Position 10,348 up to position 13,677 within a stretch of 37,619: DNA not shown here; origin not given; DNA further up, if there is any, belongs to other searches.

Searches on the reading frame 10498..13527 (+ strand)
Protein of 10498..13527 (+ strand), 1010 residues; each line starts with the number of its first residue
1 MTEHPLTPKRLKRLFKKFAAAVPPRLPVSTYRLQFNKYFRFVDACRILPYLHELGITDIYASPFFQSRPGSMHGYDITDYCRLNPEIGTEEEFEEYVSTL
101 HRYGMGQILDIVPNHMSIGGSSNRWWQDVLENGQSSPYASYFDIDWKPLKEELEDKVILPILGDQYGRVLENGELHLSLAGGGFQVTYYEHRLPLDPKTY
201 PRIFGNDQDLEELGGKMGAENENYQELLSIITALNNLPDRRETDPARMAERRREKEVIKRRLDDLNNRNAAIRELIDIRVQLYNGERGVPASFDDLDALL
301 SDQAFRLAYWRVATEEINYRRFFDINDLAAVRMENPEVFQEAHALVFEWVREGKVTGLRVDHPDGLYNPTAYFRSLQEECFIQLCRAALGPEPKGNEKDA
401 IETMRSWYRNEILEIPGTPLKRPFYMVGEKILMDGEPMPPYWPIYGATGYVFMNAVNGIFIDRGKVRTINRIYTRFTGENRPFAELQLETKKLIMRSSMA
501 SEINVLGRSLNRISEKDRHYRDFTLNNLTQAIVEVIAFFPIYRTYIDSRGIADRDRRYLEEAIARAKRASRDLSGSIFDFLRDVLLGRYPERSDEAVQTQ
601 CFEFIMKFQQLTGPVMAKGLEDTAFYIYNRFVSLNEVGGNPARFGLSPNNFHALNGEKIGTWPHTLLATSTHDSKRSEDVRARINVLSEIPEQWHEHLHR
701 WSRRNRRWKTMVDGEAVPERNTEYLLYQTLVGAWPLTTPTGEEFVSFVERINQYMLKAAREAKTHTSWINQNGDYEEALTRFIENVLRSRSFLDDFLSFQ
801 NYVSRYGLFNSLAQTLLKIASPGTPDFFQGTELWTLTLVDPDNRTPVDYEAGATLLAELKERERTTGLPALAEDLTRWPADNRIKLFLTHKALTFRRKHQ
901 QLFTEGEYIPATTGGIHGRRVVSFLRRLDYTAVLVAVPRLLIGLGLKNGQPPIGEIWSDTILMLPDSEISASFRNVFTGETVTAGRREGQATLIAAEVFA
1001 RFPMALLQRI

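Call 67: search_protein_families(library=pfam, proteins=[window:10498-13527:+], max_evalue=0.00001)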
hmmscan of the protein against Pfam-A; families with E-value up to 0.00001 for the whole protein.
window:10498-13527:+ (1010 aa): 1 family
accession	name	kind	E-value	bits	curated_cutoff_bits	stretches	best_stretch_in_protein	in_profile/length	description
PF00128.31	Alpha-amylase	-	5.2e-26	92.3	22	1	48-151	25-121/446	Alpha amylase, catalytic domain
